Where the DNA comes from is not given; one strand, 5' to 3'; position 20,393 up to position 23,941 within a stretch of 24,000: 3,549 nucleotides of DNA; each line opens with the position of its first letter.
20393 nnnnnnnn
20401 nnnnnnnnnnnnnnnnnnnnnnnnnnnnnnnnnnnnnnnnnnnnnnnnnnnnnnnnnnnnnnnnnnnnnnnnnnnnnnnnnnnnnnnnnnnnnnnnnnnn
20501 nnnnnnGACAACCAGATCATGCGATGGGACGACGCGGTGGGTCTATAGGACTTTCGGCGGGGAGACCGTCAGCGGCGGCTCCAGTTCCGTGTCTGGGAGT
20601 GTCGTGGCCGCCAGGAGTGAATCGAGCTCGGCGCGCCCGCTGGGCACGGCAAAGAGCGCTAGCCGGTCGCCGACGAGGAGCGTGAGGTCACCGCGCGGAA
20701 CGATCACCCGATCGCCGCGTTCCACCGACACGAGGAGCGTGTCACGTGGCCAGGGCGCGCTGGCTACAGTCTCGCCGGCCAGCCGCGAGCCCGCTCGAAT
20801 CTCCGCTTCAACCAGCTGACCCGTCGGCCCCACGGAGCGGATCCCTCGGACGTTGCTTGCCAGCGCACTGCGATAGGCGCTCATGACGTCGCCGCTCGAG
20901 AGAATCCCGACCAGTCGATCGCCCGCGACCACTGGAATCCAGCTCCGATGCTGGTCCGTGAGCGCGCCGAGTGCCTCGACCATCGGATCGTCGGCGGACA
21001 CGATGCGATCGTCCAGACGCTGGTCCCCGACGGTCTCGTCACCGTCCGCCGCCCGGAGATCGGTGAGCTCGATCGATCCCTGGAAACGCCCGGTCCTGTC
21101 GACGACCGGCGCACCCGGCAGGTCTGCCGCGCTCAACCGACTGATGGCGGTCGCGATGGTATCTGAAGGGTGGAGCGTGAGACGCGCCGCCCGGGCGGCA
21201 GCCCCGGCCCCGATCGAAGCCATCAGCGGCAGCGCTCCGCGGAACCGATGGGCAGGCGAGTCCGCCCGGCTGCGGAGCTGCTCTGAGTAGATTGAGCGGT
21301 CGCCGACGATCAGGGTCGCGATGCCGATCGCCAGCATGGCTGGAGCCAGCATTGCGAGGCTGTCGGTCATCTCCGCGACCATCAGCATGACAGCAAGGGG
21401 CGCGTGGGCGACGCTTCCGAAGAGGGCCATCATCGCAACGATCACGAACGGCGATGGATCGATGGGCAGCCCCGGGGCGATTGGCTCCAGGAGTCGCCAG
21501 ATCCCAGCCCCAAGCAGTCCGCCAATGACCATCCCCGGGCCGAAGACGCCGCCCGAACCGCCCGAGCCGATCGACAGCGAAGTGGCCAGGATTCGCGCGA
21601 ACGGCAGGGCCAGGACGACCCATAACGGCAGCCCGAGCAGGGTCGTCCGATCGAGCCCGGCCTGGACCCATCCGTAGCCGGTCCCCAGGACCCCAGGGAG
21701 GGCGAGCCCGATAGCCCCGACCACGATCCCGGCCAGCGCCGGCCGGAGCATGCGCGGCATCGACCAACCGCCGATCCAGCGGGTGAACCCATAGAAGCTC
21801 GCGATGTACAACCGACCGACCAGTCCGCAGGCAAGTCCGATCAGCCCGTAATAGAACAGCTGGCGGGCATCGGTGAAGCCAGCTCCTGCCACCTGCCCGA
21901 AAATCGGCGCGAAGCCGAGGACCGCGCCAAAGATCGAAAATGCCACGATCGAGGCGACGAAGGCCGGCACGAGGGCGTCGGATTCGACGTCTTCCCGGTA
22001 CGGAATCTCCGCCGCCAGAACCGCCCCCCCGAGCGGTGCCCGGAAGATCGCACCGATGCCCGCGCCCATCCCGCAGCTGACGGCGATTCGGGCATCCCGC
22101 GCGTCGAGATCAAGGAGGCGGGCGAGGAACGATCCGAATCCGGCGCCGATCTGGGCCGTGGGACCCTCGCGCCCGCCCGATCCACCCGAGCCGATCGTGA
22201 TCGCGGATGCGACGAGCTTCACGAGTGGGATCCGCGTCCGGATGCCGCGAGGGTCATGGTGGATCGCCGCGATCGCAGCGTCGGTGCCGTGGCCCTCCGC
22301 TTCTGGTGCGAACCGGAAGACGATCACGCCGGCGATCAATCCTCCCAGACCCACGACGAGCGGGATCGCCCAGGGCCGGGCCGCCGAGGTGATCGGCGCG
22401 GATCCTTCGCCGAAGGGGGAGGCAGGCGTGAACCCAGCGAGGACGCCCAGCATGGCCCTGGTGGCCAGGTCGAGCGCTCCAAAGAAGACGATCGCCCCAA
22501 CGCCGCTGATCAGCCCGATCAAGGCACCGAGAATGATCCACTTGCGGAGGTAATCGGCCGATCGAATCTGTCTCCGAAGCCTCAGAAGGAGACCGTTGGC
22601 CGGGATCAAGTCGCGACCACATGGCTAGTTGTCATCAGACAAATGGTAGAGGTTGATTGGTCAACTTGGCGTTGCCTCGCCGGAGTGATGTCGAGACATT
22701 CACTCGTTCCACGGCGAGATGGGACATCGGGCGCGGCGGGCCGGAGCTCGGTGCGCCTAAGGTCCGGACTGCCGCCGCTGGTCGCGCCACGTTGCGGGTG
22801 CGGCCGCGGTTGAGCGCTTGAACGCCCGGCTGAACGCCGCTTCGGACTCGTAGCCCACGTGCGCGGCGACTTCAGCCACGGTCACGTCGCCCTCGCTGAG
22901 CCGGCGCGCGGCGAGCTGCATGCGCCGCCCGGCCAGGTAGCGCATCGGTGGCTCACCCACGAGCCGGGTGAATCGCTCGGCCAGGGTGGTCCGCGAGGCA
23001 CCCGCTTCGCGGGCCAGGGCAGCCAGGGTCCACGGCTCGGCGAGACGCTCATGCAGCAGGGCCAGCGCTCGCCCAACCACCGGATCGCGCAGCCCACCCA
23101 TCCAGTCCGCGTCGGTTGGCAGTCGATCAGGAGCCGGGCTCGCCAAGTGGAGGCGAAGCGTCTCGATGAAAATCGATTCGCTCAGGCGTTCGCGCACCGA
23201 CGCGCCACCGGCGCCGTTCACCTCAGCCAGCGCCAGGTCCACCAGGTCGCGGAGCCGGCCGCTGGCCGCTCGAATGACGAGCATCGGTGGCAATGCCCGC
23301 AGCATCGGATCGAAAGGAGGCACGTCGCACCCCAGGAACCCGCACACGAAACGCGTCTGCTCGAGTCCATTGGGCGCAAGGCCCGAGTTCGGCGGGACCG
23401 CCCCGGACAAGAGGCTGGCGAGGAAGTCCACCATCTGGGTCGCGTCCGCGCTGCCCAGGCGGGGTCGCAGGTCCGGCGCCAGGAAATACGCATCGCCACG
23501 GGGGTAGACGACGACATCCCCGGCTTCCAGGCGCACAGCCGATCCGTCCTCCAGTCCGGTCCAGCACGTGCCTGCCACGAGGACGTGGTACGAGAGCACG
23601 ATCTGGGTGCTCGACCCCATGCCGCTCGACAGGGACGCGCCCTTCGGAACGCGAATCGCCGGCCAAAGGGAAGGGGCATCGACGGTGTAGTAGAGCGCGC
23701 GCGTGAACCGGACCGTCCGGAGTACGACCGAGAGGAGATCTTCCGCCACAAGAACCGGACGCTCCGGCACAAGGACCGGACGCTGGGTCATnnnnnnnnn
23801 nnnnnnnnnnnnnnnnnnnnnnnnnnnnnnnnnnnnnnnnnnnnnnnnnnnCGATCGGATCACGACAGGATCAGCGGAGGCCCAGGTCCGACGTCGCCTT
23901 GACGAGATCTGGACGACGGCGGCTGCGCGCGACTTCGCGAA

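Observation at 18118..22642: TTGTC-N4-GACAA palindrome at four 5' regions around marR: candidate compact regulon (ABC-2 exporter, two Flp pilins, ClC channel)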

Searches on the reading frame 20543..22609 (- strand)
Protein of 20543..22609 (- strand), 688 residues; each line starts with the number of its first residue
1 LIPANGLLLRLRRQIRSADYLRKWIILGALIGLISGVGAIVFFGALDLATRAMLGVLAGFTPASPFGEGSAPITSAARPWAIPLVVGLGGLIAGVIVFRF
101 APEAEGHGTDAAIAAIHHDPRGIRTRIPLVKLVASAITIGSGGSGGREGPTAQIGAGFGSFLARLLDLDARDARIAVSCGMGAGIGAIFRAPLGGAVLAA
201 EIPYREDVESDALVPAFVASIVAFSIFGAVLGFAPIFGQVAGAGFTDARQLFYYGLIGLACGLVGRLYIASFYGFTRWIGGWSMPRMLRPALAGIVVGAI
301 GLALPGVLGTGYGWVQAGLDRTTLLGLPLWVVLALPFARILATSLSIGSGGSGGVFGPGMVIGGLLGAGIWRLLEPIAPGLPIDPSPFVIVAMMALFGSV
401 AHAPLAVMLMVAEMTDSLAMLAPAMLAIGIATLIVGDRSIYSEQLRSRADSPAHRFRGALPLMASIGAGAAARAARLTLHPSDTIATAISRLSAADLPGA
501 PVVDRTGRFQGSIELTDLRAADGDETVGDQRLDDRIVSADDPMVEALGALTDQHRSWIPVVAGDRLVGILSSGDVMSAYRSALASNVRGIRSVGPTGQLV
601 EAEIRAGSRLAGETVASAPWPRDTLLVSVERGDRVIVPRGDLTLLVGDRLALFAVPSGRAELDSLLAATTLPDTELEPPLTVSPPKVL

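Call 5: search_protein_families(library=pfam, proteins=[window:20543-22609:-], max_evalue=0.01)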
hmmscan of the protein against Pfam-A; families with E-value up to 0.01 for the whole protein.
window:20543-22609:- (688 aa): 3 families
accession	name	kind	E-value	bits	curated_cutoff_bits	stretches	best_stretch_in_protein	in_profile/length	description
PF00654.25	Voltage_CLC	-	1.9e-87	294.1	24.8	1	89-435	1-345/346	Voltage gated chloride channel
PF00571.33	CBS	-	2.3e-13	50.7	24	2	536-579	11-55/57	CBS domain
PF02080.26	TrkA_C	-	2.8e-12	46.8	27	1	599-666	1-70/71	TrkA-C domain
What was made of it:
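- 20543..22609 (-): ClC-family chloride channel/antiporter with a CBS pair and a TrkA_C domain. Pfam Voltage_CLC 294 bits, CBS and TrkA_C (call 5).
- On ClC chloride channel / Cl-/H+ antiporter (20543-22609): Pfam Voltage_CLC scores 294 bits, with CBS and TrkA_C also present (call 5).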

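Call 35: search_protein_families(library=ncbifam, proteins=[window:20543-22609:-], max_evalue=0.001)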
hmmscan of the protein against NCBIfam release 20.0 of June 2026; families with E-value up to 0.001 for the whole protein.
window:20543-22609:- (688 aa): 8 families
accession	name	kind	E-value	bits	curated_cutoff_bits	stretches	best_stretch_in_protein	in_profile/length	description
NF002505.0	PRK01862.1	equivalog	3.9e-57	194.2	482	1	8-581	5-572/577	ClcB-like voltage-gated chloride channel protein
NF003640.0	PRK05277.1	equivalog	4e-43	147.8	350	1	13-445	22-447/471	H(+)/Cl(-) exchange transporter ClcA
NF002437.0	PRK01610.1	equivalog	7.9e-28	97.7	425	1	76-435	58-412/429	voltage-gated ClC-type chloride channel ClcB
NF007039.0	PRK09496.3-2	equivalog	1.9e-09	36.8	293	1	598-667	376-445/446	Trk system potassium transporter TrkA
NF003716.0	PRK05326.1-3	equivalog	5e-08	31.8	355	1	597-668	412-483/499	potassium/proton antiporter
NF007041.0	PRK09496.3-4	equivalog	3.7e-06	25.9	386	1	597-667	374-444/450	Trk system potassium transporter TrkA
NF007036.0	PRK09496.2-3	subfamily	4.8e-06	25.6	407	1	597-665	378-446/448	Trk system potassium transporter TrkA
NF007031.0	PRK09496.1-2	equivalog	0.00014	21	289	1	587-660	371-445/458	Trk system potassium transporter TrkA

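Call 53: find_homologous_proteins(query=window:20543-22609:-, max_evalue=1e-100)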
Query window:20543-22609:- (688 aa): 6107 proteins with E <= 1e-100 among 8000 candidates; the best 120 are listed.
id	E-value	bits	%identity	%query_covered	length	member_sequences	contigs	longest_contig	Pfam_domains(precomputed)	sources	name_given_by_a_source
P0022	0.0e+0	1456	100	100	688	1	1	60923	PF02080.27,PF00654.26,PF00571.34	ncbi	-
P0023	0.0e+0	1175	82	98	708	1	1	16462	PF02080.27,PF00654.26,PF00571.34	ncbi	-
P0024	0.0e+0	1131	80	96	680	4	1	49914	PF02080.27,PF00654.26,PF00571.34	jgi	jgi:H+/Cl- antiporter ClcA/CBS domain-containing protein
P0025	0.0e+0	1105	79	96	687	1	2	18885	PF02080.27,PF00654.26,PF00571.34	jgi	jgi:CIC family chloride channel protein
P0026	0.0e+0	1103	80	96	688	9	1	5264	PF02080.27,PF00654.26,PF00571.34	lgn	-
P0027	0.0e+0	1093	78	95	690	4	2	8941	PF02080.27,PF00654.26,PF00571.34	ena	-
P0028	0.0e+0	1072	77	95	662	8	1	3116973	PF02080.27,PF00654.26,PF00571.34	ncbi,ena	-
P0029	0.0e+0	1064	76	96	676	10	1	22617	PF02080.27,PF00654.26,PF00571.34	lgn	-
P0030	0.0e+0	1057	76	96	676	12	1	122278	PF02080.27,PF00654.26,PF00571.34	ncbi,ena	-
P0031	0.0e+0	1052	76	96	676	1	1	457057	PF02080.27,PF00654.26,PF00571.34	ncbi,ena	-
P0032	0.0e+0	1051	75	96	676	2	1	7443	PF02080.27,PF00654.26,PF00571.34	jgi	jgi:H+/Cl- antiporter ClcA/CBS domain-containing protein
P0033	0.0e+0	1051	74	98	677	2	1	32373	PF02080.27,PF00654.26,PF00571.34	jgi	jgi:H+/Cl- antiporter ClcA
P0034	0.0e+0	1050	76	96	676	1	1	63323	PF02080.27,PF00654.26,PF00571.34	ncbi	-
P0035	0.0e+0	1049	75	97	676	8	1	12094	PF02080.27,PF00654.26,PF00571.34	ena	-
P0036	0.0e+0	1045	75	96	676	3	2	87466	PF02080.27,PF00654.26,PF00571.34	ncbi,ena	-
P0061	0.0e+0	1018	72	98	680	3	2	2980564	PF02080.27,PF00654.26,PF00571.34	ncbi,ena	-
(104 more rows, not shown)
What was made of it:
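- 20543..22609 (-): There are very many orthologues at 66-82% identity in Limnocylindrales (call 53).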

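Call 54: find_encoding_contigs(protein=P0022, flank=10000, max_places=1)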
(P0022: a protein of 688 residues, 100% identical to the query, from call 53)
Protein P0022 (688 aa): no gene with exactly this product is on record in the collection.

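Call 55: find_encoding_contigs(protein=P0024, flank=8000, max_places=1)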
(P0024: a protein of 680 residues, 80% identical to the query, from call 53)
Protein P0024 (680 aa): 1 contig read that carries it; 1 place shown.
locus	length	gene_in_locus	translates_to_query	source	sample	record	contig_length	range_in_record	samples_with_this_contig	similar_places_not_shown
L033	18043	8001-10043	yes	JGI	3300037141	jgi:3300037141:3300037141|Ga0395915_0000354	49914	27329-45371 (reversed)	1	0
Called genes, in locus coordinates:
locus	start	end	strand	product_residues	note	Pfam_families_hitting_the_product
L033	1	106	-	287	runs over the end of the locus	PF00871:Acetate_kinase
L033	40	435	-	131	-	PF00871:Acetate_kinase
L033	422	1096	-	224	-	PF00702:Hydrolase, PF13419:HAD_2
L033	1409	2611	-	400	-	PF13439:Glyco_transf_4, PF00534:Glycos_transf_1, PF13692:Glyco_trans_1_4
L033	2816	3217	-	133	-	PF04075:F420H2_quin_red (weak)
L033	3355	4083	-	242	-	PF02353:CMAS, PF13489:Methyltransf_23 (weak), PF01135:PCMT, PF01209:Ubie_methyltran, PF13649:Methyltransf_25, PF13847:Methyltransf_31, PF08241:Methyltransf_11, PF08242:Methyltransf_12, +1 more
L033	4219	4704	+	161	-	PF01047:MarR (weak), PF12802:MarR_2, PF13463:HTH_27 (weak), PF09339:HTH_IclR (weak)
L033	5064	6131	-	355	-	PF01699:Na_Ca_ex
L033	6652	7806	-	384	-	PF10282:Lactonase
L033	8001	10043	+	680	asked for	PF00654:Voltage_CLC, PF00571:CBS (weak), PF02080:TrkA_C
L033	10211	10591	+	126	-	-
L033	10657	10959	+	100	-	-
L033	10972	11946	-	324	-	PF01699:Na_Ca_ex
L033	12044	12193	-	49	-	-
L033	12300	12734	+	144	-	PF12802:MarR_2, PF01047:MarR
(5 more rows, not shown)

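Call 56: find_encoding_contigs(protein=P0028, flank=8000, max_places=1)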
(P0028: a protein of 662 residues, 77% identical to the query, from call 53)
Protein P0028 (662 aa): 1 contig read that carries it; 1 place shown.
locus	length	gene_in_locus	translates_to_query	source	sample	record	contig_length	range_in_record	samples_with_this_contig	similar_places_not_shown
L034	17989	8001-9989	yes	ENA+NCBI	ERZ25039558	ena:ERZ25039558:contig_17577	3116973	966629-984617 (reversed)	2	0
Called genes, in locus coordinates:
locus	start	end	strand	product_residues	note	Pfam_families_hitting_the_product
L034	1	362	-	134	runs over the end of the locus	-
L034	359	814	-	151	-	PF14464:Prok-JAB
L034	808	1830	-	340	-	PF00291:PALP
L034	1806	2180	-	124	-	PF02597:ThiS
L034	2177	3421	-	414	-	PF00581:Rhodanese, PF00899:ThiF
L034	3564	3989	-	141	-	PF01592:NifU_N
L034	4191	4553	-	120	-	PF11964:SpoIIAA-like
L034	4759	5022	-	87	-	-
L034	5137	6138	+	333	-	PF01699:Na_Ca_ex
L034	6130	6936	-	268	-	PF12679:ABC2_membrane_2, PF10920:DUF2705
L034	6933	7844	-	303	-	PF00005:ABC_tran, PF13304:AAA_21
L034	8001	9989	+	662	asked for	PF00654:Voltage_CLC, PF00571:CBS (weak), PF02080:TrkA_C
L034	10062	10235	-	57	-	-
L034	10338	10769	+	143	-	PF12802:MarR_2, PF01047:MarR, PF09339:HTH_IclR (weak)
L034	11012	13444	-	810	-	PF07250:Glyoxal_oxid_N (faint), PF13415:Beta-prop_FBX42, PF13964:Beta-prop_Calicin (faint), PF24681:Kelch_KLHDC2_KLHL20_DRC7, PF01344:Kelch_1 (faint), PF07646:Kelch_2 (faint), PF24681:Kelch_KLHDC2_KLHL20_DRC7, PF13418:Beta-prop_TYW4, +3 more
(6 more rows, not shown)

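Call 58: find_encoding_contigs(protein=P0025, flank=8000, max_places=1)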
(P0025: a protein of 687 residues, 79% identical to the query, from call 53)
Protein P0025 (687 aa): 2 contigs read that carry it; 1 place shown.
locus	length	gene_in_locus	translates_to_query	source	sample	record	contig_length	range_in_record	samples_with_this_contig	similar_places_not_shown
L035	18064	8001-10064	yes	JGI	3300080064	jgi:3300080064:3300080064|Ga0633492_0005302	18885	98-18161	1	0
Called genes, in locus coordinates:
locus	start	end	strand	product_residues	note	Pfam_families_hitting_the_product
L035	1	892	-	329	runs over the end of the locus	?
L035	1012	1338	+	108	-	PF03551:PadR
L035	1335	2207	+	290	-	-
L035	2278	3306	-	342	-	PF01548:DEDD_Tnp_IS110, PF02371:Transposase_20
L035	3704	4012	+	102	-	-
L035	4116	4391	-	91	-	-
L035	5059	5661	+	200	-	-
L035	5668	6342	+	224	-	-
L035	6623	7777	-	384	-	PF10282:Lactonase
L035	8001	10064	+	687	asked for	PF00654:Voltage_CLC, PF00571:CBS (weak), PF02080:TrkA_C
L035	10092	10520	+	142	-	PF10604:Polyketide_cyc2, PF06240:COXG (weak), PF03364:Polyketide_cyc, PF08327:AHSA1 (weak)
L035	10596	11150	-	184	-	PF20239:DUF6596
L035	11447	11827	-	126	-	PF08818:DUF1801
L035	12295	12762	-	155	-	-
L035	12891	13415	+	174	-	-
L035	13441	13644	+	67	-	-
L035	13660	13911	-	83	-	-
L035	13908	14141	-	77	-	-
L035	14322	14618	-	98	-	-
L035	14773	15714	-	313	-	PF13148:DUF3987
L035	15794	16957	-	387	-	PF09250:Prim-Pol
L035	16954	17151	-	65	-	-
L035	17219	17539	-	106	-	PF12728:HTH_17 (weak)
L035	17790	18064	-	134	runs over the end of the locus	-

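Call 59: find_encoding_contigs(protein=P0031, flank=8000, max_places=1)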
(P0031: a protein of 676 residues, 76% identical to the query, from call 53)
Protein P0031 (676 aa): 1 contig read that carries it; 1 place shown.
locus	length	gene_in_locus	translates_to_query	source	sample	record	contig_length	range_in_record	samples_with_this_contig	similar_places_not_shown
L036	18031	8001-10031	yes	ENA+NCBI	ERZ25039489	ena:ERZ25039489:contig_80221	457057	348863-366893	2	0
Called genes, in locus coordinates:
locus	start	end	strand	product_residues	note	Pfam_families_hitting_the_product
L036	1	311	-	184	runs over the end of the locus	PF00005:ABC_tran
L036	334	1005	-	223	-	-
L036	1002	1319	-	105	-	PF03551:PadR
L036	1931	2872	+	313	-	PF00581:Rhodanese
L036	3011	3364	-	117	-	-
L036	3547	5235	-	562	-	PF00140:Sigma70_r1_2, PF04542:Sigma70_r2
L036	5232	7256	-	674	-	-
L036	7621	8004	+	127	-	-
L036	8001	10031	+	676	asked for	PF00654:Voltage_CLC, PF00571:CBS (faint), PF02080:TrkA_C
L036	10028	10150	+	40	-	-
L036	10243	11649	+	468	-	PF01134:GIDA (weak), PF07992:Pyr_redox_2, PF12831:FAD_oxidored (weak), PF13738:Pyr_redox_3 (faint), PF00070:Pyr_redox, PF02852:Pyr_redox_dim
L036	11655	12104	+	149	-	PF01597:GCV_H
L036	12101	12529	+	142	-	PF08859:DGC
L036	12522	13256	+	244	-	PF08859:DGC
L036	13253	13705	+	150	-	PF02566:OsmC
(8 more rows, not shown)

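Call 60: find_encoding_contigs(protein=P0061, flank=8000, max_places=1)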
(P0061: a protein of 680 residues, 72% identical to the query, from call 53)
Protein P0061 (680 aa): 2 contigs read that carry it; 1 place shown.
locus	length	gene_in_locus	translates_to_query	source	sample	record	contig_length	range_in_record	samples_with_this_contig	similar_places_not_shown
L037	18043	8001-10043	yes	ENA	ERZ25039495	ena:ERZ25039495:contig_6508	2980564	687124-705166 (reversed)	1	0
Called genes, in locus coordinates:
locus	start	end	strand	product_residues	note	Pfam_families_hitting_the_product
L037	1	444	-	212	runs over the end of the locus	PF13489:Methyltransf_23 (weak), PF03848:TehB (weak), PF08241:Methyltransf_11, PF08242:Methyltransf_12, PF13649:Methyltransf_25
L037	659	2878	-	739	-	PF00982:Glyco_transf_20, PF02358:Trehalose_PPase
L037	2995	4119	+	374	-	PF00586:AIRS, PF02769:AIRS_C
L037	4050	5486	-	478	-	PF00672:HAMP, PF00512:HisKA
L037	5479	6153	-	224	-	PF00072:Response_reg, PF00486:Trans_reg_C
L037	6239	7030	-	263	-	-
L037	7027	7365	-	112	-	-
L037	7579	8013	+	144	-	PF12802:MarR_2, PF01047:MarR (weak), PF13463:HTH_27, PF09339:HTH_IclR (weak)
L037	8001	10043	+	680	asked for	PF00654:Voltage_CLC, PF00571:CBS (weak), PF02080:TrkA_C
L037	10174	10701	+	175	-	PF04542:Sigma70_r2, PF08281:Sigma70_r4_2, PF04545:Sigma70_r4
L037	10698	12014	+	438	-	-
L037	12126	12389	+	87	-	PF00384:Molybdopterin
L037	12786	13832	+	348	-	PF00384:Molybdopterin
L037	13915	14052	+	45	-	-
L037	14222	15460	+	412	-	-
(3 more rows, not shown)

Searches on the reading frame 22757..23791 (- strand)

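Call 5: search_protein_families(library=pfam, proteins=[window:22757-23791:-], max_evalue=0.01)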
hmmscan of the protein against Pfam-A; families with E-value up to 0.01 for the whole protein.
window:22757-23791:- (344 aa): 4 families
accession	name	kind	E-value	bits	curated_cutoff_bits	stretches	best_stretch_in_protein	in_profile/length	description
PF12852.13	Cupin_6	-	1.8e-31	109.7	26.7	1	18-217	1-183/183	Cupin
PF12833.13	HTH_18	-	5.8e-22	78.2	33.6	1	259-337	1-79/80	Helix-turn-helix domain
PF00165.29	HTH_AraC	-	1.5e-11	44.6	26.6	2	302-327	8-32/42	Bacterial regulatory helix-turn-helix proteins, AraC family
PF05899.18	Cupin_3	-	0.0074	16.4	23.5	0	72-100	32-60/74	EutQ-like cupin domain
